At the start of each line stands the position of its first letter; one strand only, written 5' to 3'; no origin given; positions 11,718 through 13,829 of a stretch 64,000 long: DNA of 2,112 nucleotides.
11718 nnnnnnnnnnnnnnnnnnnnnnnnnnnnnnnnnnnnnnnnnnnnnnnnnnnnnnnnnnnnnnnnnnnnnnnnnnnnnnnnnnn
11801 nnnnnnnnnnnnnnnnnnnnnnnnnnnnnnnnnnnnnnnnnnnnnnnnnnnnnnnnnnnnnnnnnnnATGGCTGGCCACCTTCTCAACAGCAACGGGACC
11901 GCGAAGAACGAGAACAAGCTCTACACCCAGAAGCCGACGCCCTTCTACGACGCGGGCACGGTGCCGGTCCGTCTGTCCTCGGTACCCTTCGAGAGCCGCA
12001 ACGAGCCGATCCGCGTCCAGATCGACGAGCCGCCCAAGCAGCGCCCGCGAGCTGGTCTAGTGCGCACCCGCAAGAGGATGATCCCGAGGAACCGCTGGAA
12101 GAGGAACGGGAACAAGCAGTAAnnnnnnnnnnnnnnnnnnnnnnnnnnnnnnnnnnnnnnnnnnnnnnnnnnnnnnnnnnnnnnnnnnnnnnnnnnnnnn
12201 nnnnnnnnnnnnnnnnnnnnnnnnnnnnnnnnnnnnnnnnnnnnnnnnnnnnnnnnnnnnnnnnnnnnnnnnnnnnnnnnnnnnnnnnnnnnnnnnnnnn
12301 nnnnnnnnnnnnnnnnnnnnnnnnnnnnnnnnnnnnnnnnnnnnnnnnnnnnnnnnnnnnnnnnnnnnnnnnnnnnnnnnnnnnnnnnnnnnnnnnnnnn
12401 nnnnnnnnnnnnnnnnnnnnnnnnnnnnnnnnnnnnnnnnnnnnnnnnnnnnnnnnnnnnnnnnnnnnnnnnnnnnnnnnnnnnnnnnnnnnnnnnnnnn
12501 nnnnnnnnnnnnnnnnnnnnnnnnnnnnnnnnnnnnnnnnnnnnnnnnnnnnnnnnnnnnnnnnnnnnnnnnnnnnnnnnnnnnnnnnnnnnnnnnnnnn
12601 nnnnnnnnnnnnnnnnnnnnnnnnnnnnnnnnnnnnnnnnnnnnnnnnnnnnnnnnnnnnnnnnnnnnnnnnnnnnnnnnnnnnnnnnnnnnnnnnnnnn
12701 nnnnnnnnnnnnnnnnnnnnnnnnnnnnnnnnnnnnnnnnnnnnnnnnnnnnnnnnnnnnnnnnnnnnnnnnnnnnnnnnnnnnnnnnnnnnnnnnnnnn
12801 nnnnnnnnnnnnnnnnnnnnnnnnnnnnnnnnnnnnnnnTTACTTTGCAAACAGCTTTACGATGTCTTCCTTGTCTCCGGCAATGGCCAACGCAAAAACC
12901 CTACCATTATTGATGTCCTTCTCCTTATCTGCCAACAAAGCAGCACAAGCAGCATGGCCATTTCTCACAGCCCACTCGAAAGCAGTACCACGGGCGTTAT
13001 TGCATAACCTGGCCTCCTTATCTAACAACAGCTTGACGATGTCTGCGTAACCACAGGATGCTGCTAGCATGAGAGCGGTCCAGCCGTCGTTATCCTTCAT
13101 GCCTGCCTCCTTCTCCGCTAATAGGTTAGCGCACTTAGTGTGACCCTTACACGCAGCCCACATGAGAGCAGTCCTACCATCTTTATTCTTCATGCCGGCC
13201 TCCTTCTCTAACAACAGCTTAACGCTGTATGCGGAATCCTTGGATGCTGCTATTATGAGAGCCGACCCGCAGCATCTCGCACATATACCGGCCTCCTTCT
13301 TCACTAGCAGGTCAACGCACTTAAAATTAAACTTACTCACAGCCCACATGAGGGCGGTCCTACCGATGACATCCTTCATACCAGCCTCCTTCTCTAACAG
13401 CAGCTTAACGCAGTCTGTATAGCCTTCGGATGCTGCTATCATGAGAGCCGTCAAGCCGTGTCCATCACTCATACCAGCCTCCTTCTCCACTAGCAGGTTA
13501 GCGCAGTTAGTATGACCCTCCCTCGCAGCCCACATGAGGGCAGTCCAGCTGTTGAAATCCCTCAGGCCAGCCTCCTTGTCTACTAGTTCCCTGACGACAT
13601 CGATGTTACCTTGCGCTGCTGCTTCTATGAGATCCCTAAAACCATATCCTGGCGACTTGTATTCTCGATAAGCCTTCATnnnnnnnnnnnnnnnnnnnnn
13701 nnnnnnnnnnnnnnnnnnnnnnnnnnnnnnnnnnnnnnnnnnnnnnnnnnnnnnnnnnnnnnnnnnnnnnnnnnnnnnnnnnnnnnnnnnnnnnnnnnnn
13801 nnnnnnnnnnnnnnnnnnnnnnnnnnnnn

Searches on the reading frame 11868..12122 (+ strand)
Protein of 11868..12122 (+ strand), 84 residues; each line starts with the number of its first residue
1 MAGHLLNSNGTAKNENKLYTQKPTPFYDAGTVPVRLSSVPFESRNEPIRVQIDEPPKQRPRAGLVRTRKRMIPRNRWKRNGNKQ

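Call 13: search_protein_families(library=pfam, proteins=[window:11868-12122:+], max_evalue=0.01)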
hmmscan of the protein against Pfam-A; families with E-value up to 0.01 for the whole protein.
window:11868-12122:+ (84 aa): 0 families

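Call 23: find_encoding_contigs(protein=window:11868-12122:+, flank=10000, max_places=10)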
Protein window:11868-12122:+ (84 aa): 20 contigs read that carry it; 10 places shown.
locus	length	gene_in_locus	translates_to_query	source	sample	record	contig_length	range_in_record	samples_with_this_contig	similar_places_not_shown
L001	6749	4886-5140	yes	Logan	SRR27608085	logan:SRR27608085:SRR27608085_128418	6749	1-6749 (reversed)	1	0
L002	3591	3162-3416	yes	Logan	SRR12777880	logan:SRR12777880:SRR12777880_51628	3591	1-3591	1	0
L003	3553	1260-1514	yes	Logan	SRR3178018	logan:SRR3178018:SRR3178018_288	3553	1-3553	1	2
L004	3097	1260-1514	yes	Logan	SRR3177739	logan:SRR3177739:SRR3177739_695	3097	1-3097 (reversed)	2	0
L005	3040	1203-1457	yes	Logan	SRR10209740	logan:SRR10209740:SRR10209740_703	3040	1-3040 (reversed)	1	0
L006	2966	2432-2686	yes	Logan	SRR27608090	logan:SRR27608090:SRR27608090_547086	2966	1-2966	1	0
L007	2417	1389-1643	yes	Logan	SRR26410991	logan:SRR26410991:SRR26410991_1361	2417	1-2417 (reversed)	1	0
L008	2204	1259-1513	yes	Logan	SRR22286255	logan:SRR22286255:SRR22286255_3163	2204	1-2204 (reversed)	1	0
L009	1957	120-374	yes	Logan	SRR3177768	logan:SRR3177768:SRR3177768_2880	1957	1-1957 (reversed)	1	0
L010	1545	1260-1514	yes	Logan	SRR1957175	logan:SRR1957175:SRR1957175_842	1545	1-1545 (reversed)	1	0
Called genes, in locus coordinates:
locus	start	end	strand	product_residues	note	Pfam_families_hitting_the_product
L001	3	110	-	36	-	?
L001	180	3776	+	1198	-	PF03175:DNA_pol_B_2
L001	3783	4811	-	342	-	PF01712:dNK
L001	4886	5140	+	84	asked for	-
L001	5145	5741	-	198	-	-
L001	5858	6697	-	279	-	-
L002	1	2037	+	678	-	?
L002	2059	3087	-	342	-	PF01712:dNK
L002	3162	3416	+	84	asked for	-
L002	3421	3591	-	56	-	?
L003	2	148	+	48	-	?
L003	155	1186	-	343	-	PF01712:dNK, PF16575:CLP1_P (faint)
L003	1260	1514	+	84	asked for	-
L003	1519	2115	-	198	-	-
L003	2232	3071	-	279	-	-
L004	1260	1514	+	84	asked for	-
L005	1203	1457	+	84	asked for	-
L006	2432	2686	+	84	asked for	-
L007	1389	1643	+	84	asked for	-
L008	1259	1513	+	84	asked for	-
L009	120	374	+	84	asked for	-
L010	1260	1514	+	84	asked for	-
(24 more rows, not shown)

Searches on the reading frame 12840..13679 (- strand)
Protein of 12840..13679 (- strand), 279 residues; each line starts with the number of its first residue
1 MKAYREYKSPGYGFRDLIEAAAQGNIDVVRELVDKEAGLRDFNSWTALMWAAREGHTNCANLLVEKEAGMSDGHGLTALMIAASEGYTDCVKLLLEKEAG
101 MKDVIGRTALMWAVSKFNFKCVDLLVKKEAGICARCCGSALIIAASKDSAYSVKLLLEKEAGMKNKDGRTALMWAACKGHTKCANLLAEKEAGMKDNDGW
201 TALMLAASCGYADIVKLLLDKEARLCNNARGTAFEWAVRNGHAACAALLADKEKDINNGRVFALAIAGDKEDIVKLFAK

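Call 13: search_protein_families(library=pfam, proteins=[window:12840-13679:-], max_evalue=0.01)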
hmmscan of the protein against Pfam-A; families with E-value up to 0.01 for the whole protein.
window:12840-13679:- (279 aa): 6 families
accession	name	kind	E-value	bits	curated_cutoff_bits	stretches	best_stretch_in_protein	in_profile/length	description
PF12796.13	Ank_2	-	4e-61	204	27.3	5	141-225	1-86/90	Ankyrin repeats (3 copies)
PF00023.36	Ank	-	2.5e-42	140.9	21.1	5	198-223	1-26/33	Ankyrin repeat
PF13606.12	Ank_3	-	2.1e-26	89.1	22.3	1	198-223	1-26/30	Ankyrin repeat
PF13637.12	Ank_4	-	2.5e-26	91.6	22.7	4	174-219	3-50/50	Ankyrin repeats (many copies)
PF13857.12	Ank_5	-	1.9e-19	70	27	2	196-222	13-37/56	Ankyrin repeats (many copies)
PF24521.3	Ank_KRIT1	-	3e-08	33.9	80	1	16-97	21-107/149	KRIT1 ankyrin-repeats domain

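Call 55: find_homologous_proteins(query=window:12840-13679:-, max_evalue=1e-10)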
Query window:12840-13679:- (279 aa): 2517 proteins with E <= 1e-10 among 8000 candidates; the best 120 are listed.
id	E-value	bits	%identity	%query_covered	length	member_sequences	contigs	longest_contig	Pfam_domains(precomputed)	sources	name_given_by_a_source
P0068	4.9e-74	267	38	78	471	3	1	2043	PF13606.13,PF13857.13,PF12796.14,PF00023.37,PF13637.13,PF24521.3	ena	-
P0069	1.2e-65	240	41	91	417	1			PF13606.13,PF13857.13,PF23745.2,PF12796.14,PF00023.37,PF13637.13,PF24521.3,PF26344.1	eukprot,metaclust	eukprot:XP_001703980.1 Protein 21.1 [Giardia lamblia ATCC 50803]|metaclust:status=active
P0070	1.9e-56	210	45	75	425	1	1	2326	PF13606.13,PF13857.13,PF12796.14,PF00023.37,PF13637.13,PF24521.3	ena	-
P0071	2.3e-51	193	34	88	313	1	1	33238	PF13606.13,PF13857.13,PF12796.14,PF00023.37,PF13637.13,PF24521.3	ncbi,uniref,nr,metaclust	ncbi:Calmodulin [Giardia duodenalis]|uniref:Calmodulin n=1 Tax=Giardia intestinalis TaxID=5741 RepID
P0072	5.9e-48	182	41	94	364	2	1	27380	PF13606.13,PF13857.13,PF12796.14,PF00023.37,PF13637.13,PF24521.3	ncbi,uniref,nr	ncbi:NEK, Kinase [Giardia lamblia P15]|uniref:NEK, Kinase n=1 Tax=Giardia intestinalis (strain P15) 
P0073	1.6e-47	180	36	89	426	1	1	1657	PF13606.13,PF13857.13,PF23745.2,PF12796.14,PF00023.37,PF13637.13,PF24521.3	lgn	-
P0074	1.6e-46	177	49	42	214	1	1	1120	PF13606.13,PF13857.13,PF12796.14,PF00023.37,PF13637.13,PF24521.3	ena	-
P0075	7.8e-46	175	34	96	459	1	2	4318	PF13606.13,PF13857.13,PF28177.1,PF23745.2,PF12796.14,PF00023.37,PF13637.13,PF24521.3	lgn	-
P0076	1.2e-44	171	37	77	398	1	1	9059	PF13606.13,PF13857.13,PF12796.14,PF00023.37,PF13637.13,PF24521.3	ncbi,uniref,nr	ncbi:Ankyrin repeat protein [Giardia duodenalis]|uniref:Ankyrin repeat protein n=1 Tax=Giardia intes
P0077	3.3e-43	166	35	85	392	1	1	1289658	PF13606.13,PF13857.13,PF12796.14,PF00023.37,PF13637.13,PF24521.3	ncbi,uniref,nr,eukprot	ncbi:Ankyrin repeat protein 1 [Giardia muris]|uniref:Ankyrin repeat protein 1 n=1 Tax=Giardia muris 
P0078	3.7e-43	166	39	82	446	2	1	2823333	PF13606.13,PF13857.13,PF12796.14,PF00023.37,PF13637.13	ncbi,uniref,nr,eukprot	ncbi:Ankyrin repeat protein 1 [Giardia muris]|uniref:Ankyrin repeat protein 1 n=1 Tax=Giardia muris 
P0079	9.2e-43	165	38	80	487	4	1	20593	PF13606.13,PF13857.13,PF12796.14,PF00023.37,PF13637.13,PF24521.3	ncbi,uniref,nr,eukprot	ncbi:Ankyrin repeat protein 1 [Giardia muris]|uniref:Ankyrin repeat protein 1 n=1 Tax=Giardia muris 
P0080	1.0e-41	161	34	86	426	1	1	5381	PF13606.13,PF13857.13,PF12796.14,PF00023.37,PF13637.13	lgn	-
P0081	4.7e-41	159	34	81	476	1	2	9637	PF13606.13,PF13857.13,PF23745.2,PF12796.14,PF00023.37,PF13637.13,PF24521.3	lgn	-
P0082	2.8e-40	157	37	86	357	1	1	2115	PF13606.13,PF13857.13,PF12796.14,PF00023.37,PF13637.13,PF24521.3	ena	-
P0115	4.1e-30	123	37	87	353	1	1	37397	PF13606.13,PF13857.13,PF12796.14,PF00023.37,PF13637.13,PF24521.3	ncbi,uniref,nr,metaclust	ncbi:Protein 21.1 [Giardia lamblia P15]|uniref:Protein 21.1 n=1 Tax=Giardia intestinalis (strain P15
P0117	1.3e-29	122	32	84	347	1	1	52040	PF13606.13,PF13857.13,PF12796.14,PF00023.37,PF13637.13,PF24521.3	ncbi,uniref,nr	ncbi:Protein 21.1 [Giardia lamblia P15]|uniref:Protein 21.1 n=1 Tax=Giardia intestinalis (strain P15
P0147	8.0e-26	109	39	69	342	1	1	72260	PF13606.13,PF13857.13,PF12796.14,PF00023.37,PF13637.13,PF24521.3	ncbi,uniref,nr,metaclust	ncbi:Protein 21.1 [Giardia lamblia P15]|uniref:Protein 21.1 n=1 Tax=Giardia intestinalis (strain P15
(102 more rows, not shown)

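Call 56: find_encoding_contigs(protein=P0147, flank=10000, max_places=1)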
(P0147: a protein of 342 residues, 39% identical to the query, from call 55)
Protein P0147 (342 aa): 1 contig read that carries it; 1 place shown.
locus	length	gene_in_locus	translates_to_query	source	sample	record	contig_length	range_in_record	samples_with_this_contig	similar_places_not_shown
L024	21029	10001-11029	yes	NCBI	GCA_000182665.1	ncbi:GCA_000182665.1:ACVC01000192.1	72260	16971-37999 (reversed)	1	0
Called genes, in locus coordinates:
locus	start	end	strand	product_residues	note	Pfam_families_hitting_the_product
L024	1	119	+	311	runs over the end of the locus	PF00069:Pkinase, PF07714:PK_Tyr_Ser-Thr, PF06293:Kdo (weak)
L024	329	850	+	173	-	PF02996:Prefoldin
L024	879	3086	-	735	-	PF01841:Transglut_core (faint)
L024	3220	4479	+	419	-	-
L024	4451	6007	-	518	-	-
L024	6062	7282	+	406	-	PF01926:MMR_HSR1, PF06071:YchF-GTPase_C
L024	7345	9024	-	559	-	PF12796:Ank_2, PF13637:Ank_4 (faint), PF00023:Ank (faint), PF13606:Ank_3 (faint), PF13857:Ank_5 (faint), PF12796:Ank_2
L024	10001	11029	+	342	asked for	PF13606:Ank_3 (faint), PF24521:Ank_KRIT1 (faint), PF12796:Ank_2, PF13857:Ank_5 (weak), PF00023:Ank (weak), PF13637:Ank_4 (weak), PF12796:Ank_2, PF13857:Ank_5 (weak)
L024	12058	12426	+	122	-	PF02136:NTF2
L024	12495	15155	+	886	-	-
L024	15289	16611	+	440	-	-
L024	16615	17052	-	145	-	PF01894:YjbQ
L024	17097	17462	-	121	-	-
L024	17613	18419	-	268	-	PF04078:Rcd1 (weak)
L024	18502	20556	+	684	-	PF24894:Hexapep_GlmU (faint), PF25087:GMPPB_C, PF25084:LbH_EIF2B, PF00132:Hexapep (weak)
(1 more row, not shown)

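Call 57: find_encoding_contigs(protein=P0117, flank=10000, max_places=1)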
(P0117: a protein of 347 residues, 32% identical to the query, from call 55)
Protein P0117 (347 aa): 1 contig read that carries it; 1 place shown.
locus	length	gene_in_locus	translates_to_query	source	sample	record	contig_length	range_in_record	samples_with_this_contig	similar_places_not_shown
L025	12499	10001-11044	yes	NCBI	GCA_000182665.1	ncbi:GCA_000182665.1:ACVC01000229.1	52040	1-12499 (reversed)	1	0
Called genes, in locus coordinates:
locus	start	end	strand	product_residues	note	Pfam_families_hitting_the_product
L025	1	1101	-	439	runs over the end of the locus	-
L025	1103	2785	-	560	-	-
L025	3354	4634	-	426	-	PF03302:VSP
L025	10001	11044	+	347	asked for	PF12796:Ank_2, PF13857:Ank_5 (weak), PF12796:Ank_2, PF13637:Ank_4 (weak), PF12796:Ank_2, PF13637:Ank_4 (weak), PF00023:Ank (weak), PF12796:Ank_2, +2 more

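Call 58: find_encoding_contigs(protein=P0115, flank=10000, max_places=1)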
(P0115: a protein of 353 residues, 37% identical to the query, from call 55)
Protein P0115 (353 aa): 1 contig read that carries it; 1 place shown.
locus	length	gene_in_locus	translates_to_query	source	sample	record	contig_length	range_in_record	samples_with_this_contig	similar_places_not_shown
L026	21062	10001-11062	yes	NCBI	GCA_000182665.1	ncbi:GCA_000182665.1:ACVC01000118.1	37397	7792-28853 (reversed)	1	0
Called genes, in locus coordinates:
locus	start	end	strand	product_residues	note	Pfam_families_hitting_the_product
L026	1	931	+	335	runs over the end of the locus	-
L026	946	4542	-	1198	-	PF00009:GTP_EFTU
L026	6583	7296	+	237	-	PF06071:YchF-GTPase_C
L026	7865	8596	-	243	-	PF13637:Ank_4 (faint), PF13857:Ank_5 (faint), PF00023:Ank (faint), PF13606:Ank_3 (faint), PF12796:Ank_2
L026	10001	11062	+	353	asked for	PF12796:Ank_2, PF13606:Ank_3 (faint), PF13857:Ank_5 (faint), PF24521:Ank_KRIT1 (faint), PF12796:Ank_2, PF00023:Ank (weak), PF13637:Ank_4, PF12796:Ank_2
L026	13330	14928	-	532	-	-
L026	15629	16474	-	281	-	-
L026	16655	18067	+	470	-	-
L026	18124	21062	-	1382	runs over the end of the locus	PF00005:ABC_tran (faint), PF02463:SMC_N, PF13175:AAA_15, PF13476:AAA_23, PF13555:AAA_29 (weak), PF02463:SMC_N, PF13304:AAA_21 (weak)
